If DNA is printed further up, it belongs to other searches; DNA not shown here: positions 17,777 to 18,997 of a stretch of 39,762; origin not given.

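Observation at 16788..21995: Five-gene operon: LeuCD/IDH-type isomerase and dehydrogenase set in which the LeuA-type synthase is replaced by an HMG-CoA-lyase-type enzyme plus a family III CoA-transferase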

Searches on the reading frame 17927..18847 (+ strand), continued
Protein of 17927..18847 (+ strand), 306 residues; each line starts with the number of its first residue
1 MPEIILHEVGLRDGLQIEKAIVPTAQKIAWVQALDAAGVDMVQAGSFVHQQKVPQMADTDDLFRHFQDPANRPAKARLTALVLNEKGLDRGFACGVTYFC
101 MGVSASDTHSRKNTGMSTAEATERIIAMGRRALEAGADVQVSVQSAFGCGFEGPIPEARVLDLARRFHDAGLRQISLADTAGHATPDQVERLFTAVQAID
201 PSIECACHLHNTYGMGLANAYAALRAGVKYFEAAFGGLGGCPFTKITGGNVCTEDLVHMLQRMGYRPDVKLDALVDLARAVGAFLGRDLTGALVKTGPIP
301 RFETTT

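Call 41: search_protein_families(library=pfam, proteins=[L056:4609-5559:-, L056:11643-12872:+, L110:1043-2566:+, L032:4343-5656:+, L052:4463-5266:+, L031:6618-8036:+, L059:4722-5633:-, L025:4184-5092:+, L045:4310-5524:+, L047:10792-11940:+])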
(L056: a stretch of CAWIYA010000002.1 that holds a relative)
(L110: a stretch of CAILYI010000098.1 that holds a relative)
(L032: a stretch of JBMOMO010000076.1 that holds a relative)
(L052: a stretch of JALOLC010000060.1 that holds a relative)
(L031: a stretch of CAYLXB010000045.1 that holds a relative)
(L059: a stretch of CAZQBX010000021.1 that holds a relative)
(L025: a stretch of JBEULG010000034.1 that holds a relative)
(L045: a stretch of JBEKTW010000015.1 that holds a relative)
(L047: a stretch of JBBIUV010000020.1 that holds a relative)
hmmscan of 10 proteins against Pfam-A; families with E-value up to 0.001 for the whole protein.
L056:4609-5559:- (316 aa): 3 families
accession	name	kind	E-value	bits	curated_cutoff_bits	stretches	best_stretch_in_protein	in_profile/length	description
PF00892.27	EamA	-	5.1e-44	150.3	28.2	2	33-164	2-133/135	EamA-like transporter family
PF03151.22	TPT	-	7.8e-06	25.9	30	1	50-305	19-282/291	Triose-phosphate Transporter family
PF16913.11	PUNUT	-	0.00067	19.4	30.6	1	91-203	72-188/321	Purine nucleobase transmembrane transport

L056:11643-12872:+ (409 aa): 3 families
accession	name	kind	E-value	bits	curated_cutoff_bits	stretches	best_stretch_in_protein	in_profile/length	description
PF13458.12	Peripla_BP_6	-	8.4e-41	141.2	31.7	1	45-372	1-318/343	Periplasmic binding protein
PF01094.35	ANF_receptor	-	6.4e-21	75.2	25.4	1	70-393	7-351/353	Receptor family ligand binding region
PF13433.12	Peripla_BP_5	-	4e-06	26.6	27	1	174-347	124-300/363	Periplasmic binding protein domain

L110:1043-2566:+ (507 aa): 1 family
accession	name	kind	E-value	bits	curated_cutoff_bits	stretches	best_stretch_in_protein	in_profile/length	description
PF00171.27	Aldedh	-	5.1e-129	431.2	23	1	26-488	3-460/461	Aldehyde dehydrogenase family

L032:4343-5656:+ (437 aa): 1 family
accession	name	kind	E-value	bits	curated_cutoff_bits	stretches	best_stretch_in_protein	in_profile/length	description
PF00202.27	Aminotran_3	-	9.7e-84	281.8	30.5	1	67-432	28-401/403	Aminotransferase class-III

L052:4463-5266:+ (267 aa): 0 families

L031:6618-8036:+ (472 aa): 2 families
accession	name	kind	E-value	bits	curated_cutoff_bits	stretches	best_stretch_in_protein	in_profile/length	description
PF01555.25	N6_N4_Mtase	-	3.4e-21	76.6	26.7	2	46-105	154-213/221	DNA methylase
PF01170.24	UPF0020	-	4.2e-06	27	22.3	0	72-99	27-54/197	RMKL-like, methyltransferase domain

L059:4722-5633:- (303 aa): 4 families
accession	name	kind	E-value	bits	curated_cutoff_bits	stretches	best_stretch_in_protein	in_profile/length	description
PF03466.25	LysR_substrate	-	1.7e-34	119.5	28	1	96-296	5-208/209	LysR substrate binding domain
PF00126.33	HTH_1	-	2.3e-22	79.1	26.6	1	11-68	2-59/60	Bacterial regulatory helix-turn-helix protein, lysR family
PF25213.1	HVO_A0261_N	-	6.3e-05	23.2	35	1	29-85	31-84/86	HVO_A0261 N-terminal domain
PF01022.26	HTH_5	-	0.00047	20.4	22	1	26-48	19-41/47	Bacterial regulatory protein, arsR family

L025:4184-5092:+ (302 aa): 2 families
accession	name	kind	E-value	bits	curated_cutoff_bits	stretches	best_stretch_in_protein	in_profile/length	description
PF00005.33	ABC_tran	-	1.2e-30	107.3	25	1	22-162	2-137/137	ABC transporter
PF13304.12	AAA_21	-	3.9e-12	47.3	27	1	133-191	237-298/304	AAA domain, putative AbiEii toxin, Type IV TA system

L045:4310-5524:+ (404 aa): 1 family
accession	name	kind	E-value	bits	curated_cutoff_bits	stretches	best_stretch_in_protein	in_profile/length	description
PF14522.11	Cytochrome_C7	-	7.3e-07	29.4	24.8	0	134-196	12-67/67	Cytochrome c7 and related cytochrome c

L047:10792-11940:+ (382 aa): 1 family
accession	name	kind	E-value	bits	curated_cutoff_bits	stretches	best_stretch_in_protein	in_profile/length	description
PF07661.19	MORN_2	-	1.3e-39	129.9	29.6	1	36-55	1-20/22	MORN repeat variant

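Call 48: search_protein_families(library=ncbifam, proteins=[L110:1043-2566:+, L032:4343-5656:+, L125:8239-9441:+, L056:11643-12872:+], max_evalue=1e-20)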
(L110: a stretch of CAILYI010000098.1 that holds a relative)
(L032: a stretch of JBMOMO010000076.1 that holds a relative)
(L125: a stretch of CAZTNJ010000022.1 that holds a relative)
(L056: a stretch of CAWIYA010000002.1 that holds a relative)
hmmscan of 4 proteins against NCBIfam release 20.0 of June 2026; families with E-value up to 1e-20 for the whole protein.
L110:1043-2566:+ (507 aa): 38 families (the best 25 are shown)
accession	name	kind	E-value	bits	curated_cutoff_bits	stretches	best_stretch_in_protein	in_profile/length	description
NF050084.1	pip_6_carb_DH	equivalog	2.4e-231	768.7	730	1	36-505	2-474/475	L-piperidine-6-carboxylate dehydrogenase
NF042993.1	AlphKGSA_gudD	equivalog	1.5e-90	304.2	770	1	24-488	12-477/481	alpha-ketoglutaric semialdehyde dehydrogenase GucD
NF052305.1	DioxValDhHalo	equivalog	5.3e-86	289.4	750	1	24-488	13-478/483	2,5-dioxovalerate dehydrogenase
NF006916.0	PRK09407.1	equivalog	2.8e-83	280.3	521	1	28-490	31-491/526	succinic semialdehyde dehydrogenase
TIGR01804.1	BADH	equivalog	7.7e-82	275.2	668.6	1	23-484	5-464/467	betaine-aldehyde dehydrogenase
TIGR01780.1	SSADH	subfamily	1.8e-81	274.4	646.35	1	36-484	2-445/448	succinate-semialdehyde dehydrogenase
NF009725.0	PRK13252.1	equivalog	2.1e-80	270.5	593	1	26-491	17-479/488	betaine-aldehyde dehydrogenase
NF010000.0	PRK13473.1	subfamily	9.2e-80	268.6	615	1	22-484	8-465/475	aminobutyraldehyde dehydrogenase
TIGR02299.1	HpaE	equivalog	4.8e-78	262.9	638.35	1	22-491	6-476/488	5-carboxymethyl-2-hydroxymuconate semialdehyde dehydrogenase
NF007497.0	PRK10090.1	equivalog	9.6e-78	262.1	500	1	21-487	11-473/480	aldehyde dehydrogenase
NF040648.1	lactal_redase_Meth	equivalog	1.8e-77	261.4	650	1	33-475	13-446/463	lactaldehyde dehydrogenase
NF006992.0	PRK09457.1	subfamily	1.4e-70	238.4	514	1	23-475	7-454/487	succinylglutamate-semialdehyde dehydrogenase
NF002852.0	PRK03137.1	subfamily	7.5e-70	236.2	648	1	30-484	49-505/514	L-glutamate gamma-semialdehyde dehydrogenase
NF008415.0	PRK11241.1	equivalog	4.3e-69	233.4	828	1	23-479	17-468/482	NADP-dependent succinate-semialdehyde dehydrogenase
TIGR03240.1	arg_catab_astD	equivalog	6.5e-66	223.1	579.3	1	22-475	4-452/484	succinylglutamate-semialdehyde dehydrogenase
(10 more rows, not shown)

L032:4343-5656:+ (437 aa): 66 families (the best 25 are shown)
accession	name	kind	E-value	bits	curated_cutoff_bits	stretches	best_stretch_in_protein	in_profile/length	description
TIGR01885.1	Orn_aminotrans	equivalog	1.4e-87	294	378.4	1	66-434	37-401/402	ornithine--oxo-acid transaminase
NF003145.0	PRK04073.1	equivalog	9.9e-82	274.6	656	1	67-428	41-389/396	ornithine--oxo-acid transaminase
TIGR00707.1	argD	subfamily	5.6e-80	269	410.05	1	69-433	30-379/381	acetylornithine/succinylornithine family transaminase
NF002874.0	PRK03244.1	equivalog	1.8e-72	244.4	457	1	69-434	46-392/399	acetylornithine transaminase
NF008570.0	PRK11522.1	equivalog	4.5e-69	233.2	612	1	65-435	86-455/464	putrescine aminotransferase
NF002325.0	PRK01278.1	subfamily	4.8e-62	209.8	372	1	69-434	34-386/395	acetylornithine transaminase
NF004426.0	PRK05769.1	equivalog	2.2e-61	208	552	1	68-434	56-437/441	acetyl ornithine aminotransferase family protein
NF002797.0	PRK02936.1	equivalog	1.6e-60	204.9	496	1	74-434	37-377/385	acetylornithine transaminase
NF053554.1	prodigi_MAP_PigE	equivalog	5.9e-58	196.9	850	1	67-388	419-733/837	prodigiosin MAP biosynthesis aminotransferase PigE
NF042418.1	LysJ_Th_th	equivalog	2.6e-57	194.5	700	1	66-434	36-385/386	[LysW]-aminoadipate semialdehyde transaminase LysJ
TIGR03372.1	putres_am_tran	equivalog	1.4e-56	192.3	658.65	1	66-427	75-435/442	putrescine aminotransferase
NF003468.0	PRK05093.1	subfamily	6.9e-56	189.7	522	1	67-434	42-399/405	acetylornithine/succinyldiaminopimelate transaminase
NF005993.0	PRK08117.1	subfamily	2.3e-55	188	574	1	68-435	48-428/433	aspartate aminotransferase family protein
TIGR03246.1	arg_catab_astC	subfamily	4.4e-54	184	609.95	1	69-432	38-391/397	acetylornithine/succinylornithine family transaminase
NF003397.0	PRK04612.1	equivalog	1.4e-49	169.1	735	1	25-416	9-383/408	acetylornithine transaminase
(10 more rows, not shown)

L125:8239-9441:+ (400 aa): 0 families

L056:11643-12872:+ (409 aa): 1 family
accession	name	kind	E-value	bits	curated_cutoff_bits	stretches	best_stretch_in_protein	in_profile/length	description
NF011933.0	PRK15404.1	subfamily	1.3e-33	116.6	477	1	43-394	24-362/370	high-affinity branched-chain amino acid ABC transporter substrate-binding protein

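Call 57: search_protein_families(library=pfam, proteins=[L110:32-1027:+, L110:7911-8435:+, L110:8439-9824:+, L139:793-1782:+, L139:1801-2958:+, L129:2350-3405:+, L129:3456-4502:+, L129:11669-12394:+])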
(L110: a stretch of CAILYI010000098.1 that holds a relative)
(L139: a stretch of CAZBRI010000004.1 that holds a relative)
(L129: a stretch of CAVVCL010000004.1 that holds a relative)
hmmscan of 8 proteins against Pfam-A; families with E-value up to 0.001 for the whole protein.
L110:32-1027:+ (331 aa): 1 family
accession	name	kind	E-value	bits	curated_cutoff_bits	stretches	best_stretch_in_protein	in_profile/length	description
PF01266.30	DAO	-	2.2e-56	192.3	27.9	1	11-299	61-352/353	FAD dependent oxidoreductase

L110:7911-8435:+ (174 aa): 0 families

L110:8439-9824:+ (461 aa): 3 families
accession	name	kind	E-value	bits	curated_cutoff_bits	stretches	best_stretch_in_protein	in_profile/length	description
PF13091.12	PLDc_2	-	4.2e-51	172.7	27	2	158-286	1-132/132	PLD-like domain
PF00614.28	PLDc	-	2.5e-08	34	21.9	1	394-419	3-28/28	Phospholipase D Active site motif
PF07894.18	SACK1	-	0.00011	22.3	21.4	0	396-449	219-271/274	Scaffolding anchor of CK1 domain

L139:793-1782:+ (329 aa): 2 families
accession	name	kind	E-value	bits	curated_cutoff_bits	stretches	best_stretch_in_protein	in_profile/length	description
PF02423.21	OCD_Mu_crystall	-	1.4e-64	218.5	24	1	3-316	5-308/314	Ornithine cyclodeaminase/mu-crystallin family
PF01488.26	Shikimate_DH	-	0.00019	22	24.3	1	128-219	11-98/138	Shikimate / quinate 5-dehydrogenase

L139:1801-2958:+ (385 aa): 6 families
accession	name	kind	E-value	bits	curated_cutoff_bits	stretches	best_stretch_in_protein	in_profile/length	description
PF01266.30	DAO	-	7.9e-79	266.2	27.9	1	9-353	1-352/353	FAD dependent oxidoreductase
PF13450.12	NAD_binding_8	-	1.2e-06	29.1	21.9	1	12-57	1-45/68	NAD(P)-binding Rossmann-like domain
PF00890.30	FAD_binding_2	-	9.9e-06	25.4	20.4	1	9-55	1-45/414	FAD binding domain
PF01946.23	Thi4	-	3.2e-05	23.7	26.2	1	8-49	18-59/235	Thi4 family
PF12831.13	FAD_oxidored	-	6.2e-05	22.9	27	1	9-88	1-74/416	FAD dependent oxidoreductase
PF07992.20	Pyr_redox_2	-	0.00084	19.3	26.1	0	9-42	2-176/291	Pyridine nucleotide-disulphide oxidoreductase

L129:2350-3405:+ (351 aa): 3 families
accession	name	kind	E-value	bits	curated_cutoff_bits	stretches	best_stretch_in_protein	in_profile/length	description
PF06071.19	YchF-GTPase_C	-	4.2e-37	126.6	27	1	267-350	1-84/84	Protein of unknown function (DUF933)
PF01926.29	MMR_HSR1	-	5e-06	27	21.9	1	3-102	2-85/113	50S ribosome-binding GTPase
PF02824.27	TGS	-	1.2e-05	25.6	22.2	1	282-346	12-57/60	TGS domain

L129:3456-4502:+ (348 aa): 0 families

L129:11669-12394:+ (241 aa): 3 families
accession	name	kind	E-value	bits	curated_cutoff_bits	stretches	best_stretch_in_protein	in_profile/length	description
PF13419.12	HAD_2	-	6.5e-23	82.2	23.8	1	27-197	1-178/178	Haloacid dehalogenase-like hydrolase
PF00702.32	Hydrolase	-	8.7e-20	72.4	26.4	1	25-191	2-191/191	haloacid dehalogenase-like hydrolase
PF13242.12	Hydrolase_like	-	1.2e-06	28.8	22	1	153-218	3-72/75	HAD-hyrolase-like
